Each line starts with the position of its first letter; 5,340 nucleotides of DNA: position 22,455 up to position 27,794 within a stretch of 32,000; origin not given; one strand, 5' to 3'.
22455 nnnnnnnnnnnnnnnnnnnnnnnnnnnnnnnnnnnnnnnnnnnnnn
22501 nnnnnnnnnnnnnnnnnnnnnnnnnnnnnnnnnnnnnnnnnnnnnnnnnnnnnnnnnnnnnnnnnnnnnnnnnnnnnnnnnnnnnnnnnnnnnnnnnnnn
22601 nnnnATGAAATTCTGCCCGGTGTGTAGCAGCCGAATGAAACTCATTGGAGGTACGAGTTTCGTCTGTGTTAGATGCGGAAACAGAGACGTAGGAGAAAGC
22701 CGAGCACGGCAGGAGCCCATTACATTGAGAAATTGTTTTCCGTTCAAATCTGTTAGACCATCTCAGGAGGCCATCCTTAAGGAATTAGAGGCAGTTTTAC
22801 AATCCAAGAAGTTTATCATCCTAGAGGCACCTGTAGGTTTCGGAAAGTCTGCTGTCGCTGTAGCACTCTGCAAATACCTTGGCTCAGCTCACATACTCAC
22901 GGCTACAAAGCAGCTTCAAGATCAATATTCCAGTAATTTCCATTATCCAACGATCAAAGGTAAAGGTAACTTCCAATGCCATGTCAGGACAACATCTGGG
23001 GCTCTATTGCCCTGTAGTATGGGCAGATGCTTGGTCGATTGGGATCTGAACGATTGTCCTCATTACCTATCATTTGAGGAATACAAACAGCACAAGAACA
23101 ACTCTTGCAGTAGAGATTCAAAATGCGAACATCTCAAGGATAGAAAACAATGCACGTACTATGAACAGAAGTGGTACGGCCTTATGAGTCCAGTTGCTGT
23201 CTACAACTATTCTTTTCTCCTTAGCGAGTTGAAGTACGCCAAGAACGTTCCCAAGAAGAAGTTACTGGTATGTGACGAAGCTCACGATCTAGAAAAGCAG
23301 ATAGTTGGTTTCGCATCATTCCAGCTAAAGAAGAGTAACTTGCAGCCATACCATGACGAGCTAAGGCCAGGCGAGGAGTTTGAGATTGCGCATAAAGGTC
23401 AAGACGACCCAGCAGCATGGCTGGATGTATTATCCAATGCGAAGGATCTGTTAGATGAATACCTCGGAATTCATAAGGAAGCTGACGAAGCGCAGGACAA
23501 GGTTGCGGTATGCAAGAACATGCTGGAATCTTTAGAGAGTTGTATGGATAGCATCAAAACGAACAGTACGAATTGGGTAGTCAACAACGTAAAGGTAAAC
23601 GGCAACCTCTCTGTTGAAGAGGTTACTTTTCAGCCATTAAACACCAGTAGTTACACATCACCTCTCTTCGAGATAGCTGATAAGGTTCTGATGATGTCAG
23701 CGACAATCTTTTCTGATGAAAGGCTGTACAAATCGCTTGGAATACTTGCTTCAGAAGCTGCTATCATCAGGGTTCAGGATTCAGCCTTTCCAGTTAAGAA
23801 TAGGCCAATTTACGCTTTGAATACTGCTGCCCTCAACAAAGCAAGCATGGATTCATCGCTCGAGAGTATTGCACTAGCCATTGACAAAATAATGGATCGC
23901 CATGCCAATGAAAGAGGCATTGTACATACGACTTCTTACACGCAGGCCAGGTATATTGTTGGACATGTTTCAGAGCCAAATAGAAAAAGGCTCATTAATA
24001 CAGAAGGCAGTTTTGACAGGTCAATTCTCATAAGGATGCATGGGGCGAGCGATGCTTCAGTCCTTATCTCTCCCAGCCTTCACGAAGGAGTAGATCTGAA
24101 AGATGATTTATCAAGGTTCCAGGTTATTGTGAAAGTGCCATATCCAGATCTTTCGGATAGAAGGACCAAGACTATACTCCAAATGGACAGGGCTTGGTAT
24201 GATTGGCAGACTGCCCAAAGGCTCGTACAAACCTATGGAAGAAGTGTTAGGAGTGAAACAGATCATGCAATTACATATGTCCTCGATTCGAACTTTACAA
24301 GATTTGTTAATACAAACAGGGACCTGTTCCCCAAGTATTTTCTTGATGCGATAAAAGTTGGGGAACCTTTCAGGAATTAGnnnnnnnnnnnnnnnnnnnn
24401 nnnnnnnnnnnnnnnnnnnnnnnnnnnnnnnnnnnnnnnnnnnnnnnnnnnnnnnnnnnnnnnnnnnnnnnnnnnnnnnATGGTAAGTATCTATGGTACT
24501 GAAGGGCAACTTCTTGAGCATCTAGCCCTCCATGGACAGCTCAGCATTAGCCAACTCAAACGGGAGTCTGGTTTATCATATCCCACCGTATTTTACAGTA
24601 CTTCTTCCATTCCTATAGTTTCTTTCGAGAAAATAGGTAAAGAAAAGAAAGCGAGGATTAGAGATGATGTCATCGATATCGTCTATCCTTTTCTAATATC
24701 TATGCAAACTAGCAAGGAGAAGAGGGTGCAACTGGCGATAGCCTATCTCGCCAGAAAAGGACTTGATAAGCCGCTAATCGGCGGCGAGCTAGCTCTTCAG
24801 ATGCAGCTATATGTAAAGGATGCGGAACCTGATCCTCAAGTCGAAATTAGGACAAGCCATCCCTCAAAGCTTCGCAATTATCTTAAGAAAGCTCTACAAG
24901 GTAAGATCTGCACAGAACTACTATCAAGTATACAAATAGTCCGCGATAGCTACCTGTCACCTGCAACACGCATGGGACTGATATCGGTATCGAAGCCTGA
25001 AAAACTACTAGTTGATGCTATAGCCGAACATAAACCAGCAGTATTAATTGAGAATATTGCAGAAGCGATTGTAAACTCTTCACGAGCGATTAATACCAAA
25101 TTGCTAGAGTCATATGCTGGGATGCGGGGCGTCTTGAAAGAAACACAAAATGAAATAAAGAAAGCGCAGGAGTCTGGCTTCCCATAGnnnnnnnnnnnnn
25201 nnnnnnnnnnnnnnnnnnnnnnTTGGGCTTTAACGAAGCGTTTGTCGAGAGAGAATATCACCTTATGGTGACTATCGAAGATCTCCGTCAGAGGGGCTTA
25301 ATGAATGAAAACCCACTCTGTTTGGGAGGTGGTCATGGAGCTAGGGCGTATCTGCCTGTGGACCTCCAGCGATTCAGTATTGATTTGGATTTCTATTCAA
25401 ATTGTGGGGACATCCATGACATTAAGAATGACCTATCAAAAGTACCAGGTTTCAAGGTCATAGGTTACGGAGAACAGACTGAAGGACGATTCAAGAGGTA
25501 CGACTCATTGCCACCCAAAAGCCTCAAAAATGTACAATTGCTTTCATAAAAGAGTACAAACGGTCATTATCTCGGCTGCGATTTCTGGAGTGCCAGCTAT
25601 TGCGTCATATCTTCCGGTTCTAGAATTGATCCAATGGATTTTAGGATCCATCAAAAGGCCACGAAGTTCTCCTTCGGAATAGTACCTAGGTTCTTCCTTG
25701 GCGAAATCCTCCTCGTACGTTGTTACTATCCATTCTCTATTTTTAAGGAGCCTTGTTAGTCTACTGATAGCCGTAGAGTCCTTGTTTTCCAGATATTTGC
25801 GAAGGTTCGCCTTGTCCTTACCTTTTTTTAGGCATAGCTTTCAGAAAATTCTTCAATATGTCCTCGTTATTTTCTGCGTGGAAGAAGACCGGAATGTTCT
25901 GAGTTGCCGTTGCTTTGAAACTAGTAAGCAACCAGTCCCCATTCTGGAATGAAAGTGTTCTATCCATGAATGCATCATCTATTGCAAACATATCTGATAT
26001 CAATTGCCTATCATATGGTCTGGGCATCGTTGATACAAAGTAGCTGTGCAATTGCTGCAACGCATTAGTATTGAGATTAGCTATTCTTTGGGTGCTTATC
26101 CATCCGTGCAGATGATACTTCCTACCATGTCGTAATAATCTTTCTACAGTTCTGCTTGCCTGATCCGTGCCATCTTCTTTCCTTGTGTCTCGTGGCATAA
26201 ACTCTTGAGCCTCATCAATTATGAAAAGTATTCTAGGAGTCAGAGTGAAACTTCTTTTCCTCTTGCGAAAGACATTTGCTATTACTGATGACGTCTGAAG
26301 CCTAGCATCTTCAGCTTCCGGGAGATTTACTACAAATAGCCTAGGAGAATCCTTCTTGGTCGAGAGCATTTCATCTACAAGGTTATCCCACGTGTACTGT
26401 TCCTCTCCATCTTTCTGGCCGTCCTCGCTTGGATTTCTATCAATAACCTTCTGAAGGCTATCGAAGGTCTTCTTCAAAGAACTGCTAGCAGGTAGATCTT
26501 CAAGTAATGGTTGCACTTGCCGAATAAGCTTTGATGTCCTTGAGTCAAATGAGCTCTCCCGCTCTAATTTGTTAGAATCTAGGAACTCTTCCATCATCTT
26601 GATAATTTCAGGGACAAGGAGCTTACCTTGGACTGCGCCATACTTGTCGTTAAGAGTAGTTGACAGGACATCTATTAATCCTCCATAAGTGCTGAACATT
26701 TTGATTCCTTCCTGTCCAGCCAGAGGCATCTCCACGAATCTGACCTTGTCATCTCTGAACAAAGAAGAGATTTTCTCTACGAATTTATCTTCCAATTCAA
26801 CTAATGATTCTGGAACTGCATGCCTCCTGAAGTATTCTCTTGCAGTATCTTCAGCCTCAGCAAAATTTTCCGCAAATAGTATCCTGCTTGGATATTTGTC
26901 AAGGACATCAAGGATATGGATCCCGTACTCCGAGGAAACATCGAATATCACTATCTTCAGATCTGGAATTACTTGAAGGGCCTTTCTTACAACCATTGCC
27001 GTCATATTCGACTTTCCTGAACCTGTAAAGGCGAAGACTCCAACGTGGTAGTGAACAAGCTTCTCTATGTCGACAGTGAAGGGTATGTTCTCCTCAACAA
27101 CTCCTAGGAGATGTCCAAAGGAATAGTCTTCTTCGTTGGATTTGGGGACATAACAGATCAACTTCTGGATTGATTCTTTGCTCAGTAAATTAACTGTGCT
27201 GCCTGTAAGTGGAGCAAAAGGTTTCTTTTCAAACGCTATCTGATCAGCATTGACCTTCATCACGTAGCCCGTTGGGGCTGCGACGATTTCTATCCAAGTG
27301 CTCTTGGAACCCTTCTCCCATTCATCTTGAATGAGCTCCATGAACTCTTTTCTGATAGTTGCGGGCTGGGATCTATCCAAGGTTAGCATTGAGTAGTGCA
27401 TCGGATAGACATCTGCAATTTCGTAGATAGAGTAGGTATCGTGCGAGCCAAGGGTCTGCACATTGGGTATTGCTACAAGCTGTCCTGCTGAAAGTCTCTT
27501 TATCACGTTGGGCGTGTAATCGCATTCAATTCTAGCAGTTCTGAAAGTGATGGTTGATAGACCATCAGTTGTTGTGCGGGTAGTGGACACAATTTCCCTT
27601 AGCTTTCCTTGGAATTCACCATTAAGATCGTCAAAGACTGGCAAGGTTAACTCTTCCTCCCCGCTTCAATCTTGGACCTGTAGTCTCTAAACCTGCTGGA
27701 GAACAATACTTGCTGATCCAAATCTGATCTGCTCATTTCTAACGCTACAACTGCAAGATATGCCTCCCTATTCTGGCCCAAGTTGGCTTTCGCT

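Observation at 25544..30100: ORF with no start codon + large NurA-like + HerA-like ATPase + winged-helix ORF: candidate uncharacterised nuclease/translocase defence cassette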

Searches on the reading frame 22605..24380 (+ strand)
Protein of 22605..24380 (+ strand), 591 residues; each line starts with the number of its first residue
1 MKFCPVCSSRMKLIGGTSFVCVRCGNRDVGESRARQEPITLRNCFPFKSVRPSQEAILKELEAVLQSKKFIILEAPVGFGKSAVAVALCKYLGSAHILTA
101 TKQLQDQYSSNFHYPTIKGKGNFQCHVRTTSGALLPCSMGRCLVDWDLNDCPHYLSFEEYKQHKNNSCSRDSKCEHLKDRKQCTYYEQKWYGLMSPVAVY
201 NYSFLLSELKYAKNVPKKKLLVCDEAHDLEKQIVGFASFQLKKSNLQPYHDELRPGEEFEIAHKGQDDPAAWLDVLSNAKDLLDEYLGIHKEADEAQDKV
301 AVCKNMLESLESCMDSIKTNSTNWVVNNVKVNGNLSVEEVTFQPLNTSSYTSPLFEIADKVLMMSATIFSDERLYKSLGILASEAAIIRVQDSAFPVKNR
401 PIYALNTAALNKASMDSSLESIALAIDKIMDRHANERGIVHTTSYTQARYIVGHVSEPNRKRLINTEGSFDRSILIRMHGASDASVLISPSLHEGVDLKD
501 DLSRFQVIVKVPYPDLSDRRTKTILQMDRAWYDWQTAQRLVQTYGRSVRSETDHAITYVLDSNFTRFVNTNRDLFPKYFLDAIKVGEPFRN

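Call 9: search_protein_families(library=pfam, proteins=[window:22605-24380:+], max_evalue=0.01)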
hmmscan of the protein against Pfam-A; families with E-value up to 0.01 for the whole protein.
window:22605-24380:+ (591 aa): 5 families
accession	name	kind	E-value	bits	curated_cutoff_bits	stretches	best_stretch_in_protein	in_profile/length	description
PF13307.12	Helicase_C_2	-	1.4e-17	64.7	25.3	1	435-577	9-165/170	Helicase C-terminal domain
PF06733.21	DEAD_2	-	9.4e-07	29.1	21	1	149-246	68-172/172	DEAD_2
PF04851.21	ResIII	-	1.1e-06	29.1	22.5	1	49-232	3-140/164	Type III restriction enzyme, res subunit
PF00270.35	DEAD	-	3.8e-05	23.9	26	0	53-114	3-67/167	DEAD/DEAH box helicase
PF02367.23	TsaE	-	0.009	16.4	26.6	0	55-110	8-64/128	Threonylcarbamoyl adenosine biosynthesis protein TsaE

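Call 10: search_protein_families(library=padloc, proteins=[window:22605-24380:+], max_evalue=0.1)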
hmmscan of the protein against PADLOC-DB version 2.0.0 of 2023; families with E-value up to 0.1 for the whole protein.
window:22605-24380:+ (591 aa): 9 families
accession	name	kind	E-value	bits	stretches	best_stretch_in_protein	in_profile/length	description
PDLC01439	typeIV_DinG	-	1.4e-65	220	1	42-566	9-545/575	CAS-IV-A; associated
PDLC04986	PDC-S28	-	1.5e-16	57.9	1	334-573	256-479/831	-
PDLC01729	typeIV_DinG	-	1.4e-11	41.9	1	424-566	458-619/666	Csf4_0_IVA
PDLC04987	PDC-S28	-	1.9e-09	34.4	1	479-589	383-495/846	-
PDLC01732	typeIV_DinG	-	0.00021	18.2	1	424-569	446-596/648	Csf4_3_IVE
PDLC01730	typeIV_DinG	-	0.00061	16.2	0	49-90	120-161/802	Csf4_1_IVA1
PDLC01767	Cas3e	-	0.0039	13.7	1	38-95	179-228/680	-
PDLC02623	DrmD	-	0.0042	12.8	1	414-514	508-609/1040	DrmD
PDLC01321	typeIV_DinG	-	0.021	11.7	0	181-307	151-274/559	CAS-IV-A; associated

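Call 11: search_protein_families(library=ncbifam, proteins=[window:22605-24380:+], max_evalue=0.1)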
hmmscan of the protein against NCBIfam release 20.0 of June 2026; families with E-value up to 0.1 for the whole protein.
window:22605-24380:+ (591 aa): 8 families
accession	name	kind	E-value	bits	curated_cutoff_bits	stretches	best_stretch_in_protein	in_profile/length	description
NF053712.1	repair_DEAH_YoaA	equivalog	2e-21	76.4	680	3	273-563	304-599/630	DNA repair helicase YoaA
TIGR01407.1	dinG_rel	hypoth_equivalog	1.5e-19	69.7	547.7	2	306-563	583-853/889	putative DnaQ family exonuclease/DinG family helicase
NF008729.0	PRK11747.1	equivalog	2.4e-18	66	598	2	301-563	399-680/703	ATP-dependent DNA helicase DinG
TIGR00604.1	rad3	subfamily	2e-17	63.1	246.95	3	493-585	596-695/706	DNA repair helicase (rad3)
NF005981.0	PRK08074.1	equivalog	1.7e-14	52.8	789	2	275-583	589-908/931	ATP-dependent DNA helicase DinG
NF005569.0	PRK07246.1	equivalog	7.1e-05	21.3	794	1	197-563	416-783/820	bifunctional DnaQ family exonuclease/ATP-dependent helicase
NF047723.1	TransFacS4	equivalog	0.0006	20.3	120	1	1-29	1-28/90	transcription factor S4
TIGR03117.2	cas_csf4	equivalog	0.0013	17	400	0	212-320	371-471/800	type IV CRISPR-associated DEAD/DEAH-box helicase Csf4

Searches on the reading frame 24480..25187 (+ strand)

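Call 9: search_protein_families(library=pfam, proteins=[window:24480-25187:+], max_evalue=0.01)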
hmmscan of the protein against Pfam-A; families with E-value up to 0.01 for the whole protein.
window:24480-25187:+ (235 aa): 1 family
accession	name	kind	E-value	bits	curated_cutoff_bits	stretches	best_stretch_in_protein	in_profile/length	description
PF20217.3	DUF6577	-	0.0026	17.9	27.8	1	160-230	128-202/204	Family of unknown function (DUF6577)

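Call 10: search_protein_families(library=padloc, proteins=[window:24480-25187:+], max_evalue=0.1)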
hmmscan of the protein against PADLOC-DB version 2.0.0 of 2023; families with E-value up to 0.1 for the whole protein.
window:24480-25187:+ (235 aa): 1 family
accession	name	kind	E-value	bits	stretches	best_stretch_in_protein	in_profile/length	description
PDLC02235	AbiEi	-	0.00039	18.1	1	160-230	165-238/240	AbiEi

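Call 11: search_protein_families(library=ncbifam, proteins=[window:24480-25187:+], max_evalue=0.1)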
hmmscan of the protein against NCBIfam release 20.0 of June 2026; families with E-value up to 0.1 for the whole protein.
window:24480-25187:+ (235 aa): 0 families

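Call 74: search_protein_families(library=phrogs, proteins=[window:24480-25187:+], max_evalue=0.1)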
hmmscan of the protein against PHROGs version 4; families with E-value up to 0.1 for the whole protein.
window:24480-25187:+ (235 aa): 1 family
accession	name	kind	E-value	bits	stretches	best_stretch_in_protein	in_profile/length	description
phrog_7574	-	unknown function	0.008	17.1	0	109-142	81-114/169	-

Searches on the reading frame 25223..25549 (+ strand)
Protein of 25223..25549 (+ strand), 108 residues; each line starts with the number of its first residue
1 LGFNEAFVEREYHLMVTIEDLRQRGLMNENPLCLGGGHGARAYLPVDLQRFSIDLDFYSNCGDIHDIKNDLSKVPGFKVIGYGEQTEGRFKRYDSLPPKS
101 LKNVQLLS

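Call 9: search_protein_families(library=pfam, proteins=[window:25223-25549:+], max_evalue=0.01)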
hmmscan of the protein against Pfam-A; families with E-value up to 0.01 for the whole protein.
window:25223-25549:+ (108 aa): 0 families

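Call 10: search_protein_families(library=padloc, proteins=[window:25223-25549:+], max_evalue=0.1)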
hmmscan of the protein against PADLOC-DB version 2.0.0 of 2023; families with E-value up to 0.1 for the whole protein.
window:25223-25549:+ (108 aa): 7 families
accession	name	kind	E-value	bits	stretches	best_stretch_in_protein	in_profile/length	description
PDLC02328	AbiEii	-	0.00016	19.6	1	28-65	11-46/203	AbiEii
PDLC02305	AbiEii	-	0.0019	15.5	1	2-57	16-69/306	AbiEii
PDLC02308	AbiEii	-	0.0021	15.8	1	9-59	6-56/279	AbiEii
PDLC02297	AbiEii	-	0.0033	14.8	1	2-57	16-69/307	AbiEii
PDLC02330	AbiEii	-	0.0057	14.4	1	9-66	6-60/219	AbiEii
PDLC02304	AbiEii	-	0.008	14.1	1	3-74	16-83/260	AbiEii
PDLC02292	AbiEii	-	0.025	12.4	1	1-73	21-86/283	AbiEii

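Call 11: search_protein_families(library=ncbifam, proteins=[window:25223-25549:+], max_evalue=0.1)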
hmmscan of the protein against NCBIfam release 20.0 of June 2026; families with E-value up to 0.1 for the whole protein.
window:25223-25549:+ (108 aa): 0 families

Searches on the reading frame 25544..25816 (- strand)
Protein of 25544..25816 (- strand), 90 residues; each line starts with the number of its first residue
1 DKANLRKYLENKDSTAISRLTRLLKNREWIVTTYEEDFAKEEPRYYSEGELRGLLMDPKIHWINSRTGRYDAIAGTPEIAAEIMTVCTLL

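Call 10: search_protein_families(library=padloc, proteins=[window:25544-25816:-], max_evalue=0.1)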
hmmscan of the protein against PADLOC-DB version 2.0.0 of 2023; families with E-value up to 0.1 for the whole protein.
window:25544-25816:- (90 aa): 0 families

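Call 11: search_protein_families(library=ncbifam, proteins=[window:25544-25816:-], max_evalue=0.1)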
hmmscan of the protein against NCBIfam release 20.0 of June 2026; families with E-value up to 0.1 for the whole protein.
window:25544-25816:- (90 aa): 0 families

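Call 12: search_protein_families(library=pfam, proteins=[window:25544-25816:-], max_evalue=10)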
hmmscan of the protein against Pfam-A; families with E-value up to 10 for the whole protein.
window:25544-25816:- (90 aa): 0 families

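Call 74: search_protein_families(library=phrogs, proteins=[window:25544-25816:-], max_evalue=0.1)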
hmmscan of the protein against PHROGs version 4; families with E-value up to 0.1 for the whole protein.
window:25544-25816:- (90 aa): 0 families

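Call 80: find_related_loci(query=window:25547-25816:-, collection=metagenome_contigs, flank=4000)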
Query window:25547-25816:- (90 aa) in metagenome_contigs; peptide patterns used: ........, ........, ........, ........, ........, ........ (x = any residue, [..] = any of these).
390 stretches matched a pattern, but none encodes a relative of the query by tblastn (E <= 1e-3).

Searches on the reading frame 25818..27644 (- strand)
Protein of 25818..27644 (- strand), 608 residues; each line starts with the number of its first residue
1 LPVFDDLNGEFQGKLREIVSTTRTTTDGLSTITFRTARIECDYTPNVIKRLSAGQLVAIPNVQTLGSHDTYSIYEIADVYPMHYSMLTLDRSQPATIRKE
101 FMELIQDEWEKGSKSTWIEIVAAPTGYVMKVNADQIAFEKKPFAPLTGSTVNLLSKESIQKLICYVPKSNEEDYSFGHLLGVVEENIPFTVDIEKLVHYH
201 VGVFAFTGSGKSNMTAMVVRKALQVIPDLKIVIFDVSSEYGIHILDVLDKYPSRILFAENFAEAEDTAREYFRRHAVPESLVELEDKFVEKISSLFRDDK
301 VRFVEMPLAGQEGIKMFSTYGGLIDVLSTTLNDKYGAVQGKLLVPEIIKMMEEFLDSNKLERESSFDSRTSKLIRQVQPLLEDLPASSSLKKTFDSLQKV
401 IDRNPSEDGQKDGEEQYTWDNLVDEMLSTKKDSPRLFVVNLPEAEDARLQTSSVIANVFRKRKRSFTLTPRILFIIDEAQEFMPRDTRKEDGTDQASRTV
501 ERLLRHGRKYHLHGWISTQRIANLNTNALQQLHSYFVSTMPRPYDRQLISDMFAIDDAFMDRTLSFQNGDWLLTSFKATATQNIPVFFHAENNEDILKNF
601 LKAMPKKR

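Call 9: search_protein_families(library=pfam, proteins=[window:25818-27644:-], max_evalue=0.01)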
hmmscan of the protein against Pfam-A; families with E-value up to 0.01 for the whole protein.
window:25818-27644:- (608 aa): 2 families
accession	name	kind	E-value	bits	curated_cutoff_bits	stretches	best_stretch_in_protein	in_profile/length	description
PF01935.23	DUF87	-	2.7e-14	54.2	23.2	1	177-241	4-65/220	Helicase HerA, central domain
PF01580.24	FtsK_SpoIIIE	-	0.0022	17.9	24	0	395-522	153-220/221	FtsK/SpoIIIE family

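Call 10: search_protein_families(library=padloc, proteins=[window:25818-27644:-], max_evalue=0.1)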
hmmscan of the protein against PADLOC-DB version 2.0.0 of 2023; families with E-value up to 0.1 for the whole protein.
window:25818-27644:- (608 aa): 16 families
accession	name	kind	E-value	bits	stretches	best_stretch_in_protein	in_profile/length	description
PDLC01055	HerA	-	6.3e-31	105.8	1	52-592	20-526/532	Type III coevolved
PDLC04105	HerA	-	6.9e-23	79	2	108-242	76-209/576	-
PDLC02185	HerA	-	1.9e-20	71.1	2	120-241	89-206/585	-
PDLC04100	HerA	-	4.1e-18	63.4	2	135-241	103-205/580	-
PDLC04102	HerA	-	2e-16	57.5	2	419-565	444-598/654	-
PDLC04097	HerA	-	2.5e-16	57.5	2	143-241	110-209/618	-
PDLC04140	mad8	-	6.9e-15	53.3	1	198-551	27-264/314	mads_8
PDLC04098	HerA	-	2e-11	41.2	2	462-552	518-611/686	-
PDLC04103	HerA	-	2.2e-11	40.8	2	418-553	384-522/579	-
PDLC02188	HerA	-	1.6e-10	38.5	2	156-241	105-193/578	-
PDLC04106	HerA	-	6.1e-10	36.2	2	472-552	512-593/667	-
PDLC04099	HerA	-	3.8e-05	21.1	1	154-240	125-210/214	-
PDLC04101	HerA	-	8.2e-05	19.5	1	149-241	119-210/400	-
PDLC04104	HerA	-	9.4e-05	19.3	1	472-540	221-289/379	-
PDLC04107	HerA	-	0.0004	17.5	1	151-241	122-211/306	-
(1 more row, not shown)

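Call 11: search_protein_families(library=ncbifam, proteins=[window:25818-27644:-], max_evalue=0.1)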
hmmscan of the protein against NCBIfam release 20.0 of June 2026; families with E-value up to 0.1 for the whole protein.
window:25818-27644:- (608 aa): 8 families
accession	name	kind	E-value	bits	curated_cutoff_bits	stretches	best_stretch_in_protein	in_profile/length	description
NF042943.1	HerA_antiphage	equivalog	1.2e-20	73.6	800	2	120-241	82-198/566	anti-phage-associated helicase HerA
NF040819.1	helicase_HerA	equivalog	9.1e-13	47.6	970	2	147-240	111-197/561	DNA double-strand break repair helicase HerA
NF040937.1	HerA_Thermprot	equivalog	8.7e-12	44.2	800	2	140-251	92-191/487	DNA double-strand break repair helicase HerA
NF042944.1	HerA_antiphage_2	equivalog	2.4e-11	43.1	850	2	150-240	91-184/576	anti-phage-associated helicase HerA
NF053655.1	CedD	equivalog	4e-09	35.7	600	1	152-254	174-274/527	DNA-translocating ATPase CedD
NF033849.1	ser_rich_anae_1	subfamily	8.6e-05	20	650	1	467-563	1014-1113/1163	serine-rich protein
NF041017.1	DNA_import_CedB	equivalog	0.00034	19.4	700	0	174-238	250-314/590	DNA import protein CedB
NF005040.0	PRK06457.1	equivalog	0.016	13.5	788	1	168-242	383-457/549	pyruvate dehydrogenase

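Call 15: search_solved_structures(query=window:25818-27644:-, max_evalue=0.01)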
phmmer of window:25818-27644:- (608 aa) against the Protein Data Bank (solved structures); distinct sequences matched with E-value up to 0.01: 8.
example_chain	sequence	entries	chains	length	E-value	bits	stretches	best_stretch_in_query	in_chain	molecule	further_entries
8j4u_M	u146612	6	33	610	9.9e-11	44.4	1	185-241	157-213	Nucleoside triphosphate hydrolase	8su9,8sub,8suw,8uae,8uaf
8wiv_A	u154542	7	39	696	5.8e-09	38.6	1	145-242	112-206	Helicase HerA central domain-containing protein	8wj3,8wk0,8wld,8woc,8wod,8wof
8yho_A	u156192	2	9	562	3.4e-08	36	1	135-254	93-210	DUF87 domain-containing protein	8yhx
9c1m_M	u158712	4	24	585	4.4e-07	32.4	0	170-254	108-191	ATP-binding protein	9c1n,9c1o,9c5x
9x1l_A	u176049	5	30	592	4.5e-07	32.3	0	177-240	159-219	DNA helicase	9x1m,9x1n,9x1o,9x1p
8xau_A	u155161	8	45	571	5.9e-06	28.6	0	461-552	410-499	ATP-binding protein | HerA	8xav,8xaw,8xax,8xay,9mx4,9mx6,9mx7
4d2i_A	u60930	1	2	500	7.1e-05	25.1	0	459-551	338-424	HERA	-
8ziq_M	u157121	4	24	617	0.00029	23.1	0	472-553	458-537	HerA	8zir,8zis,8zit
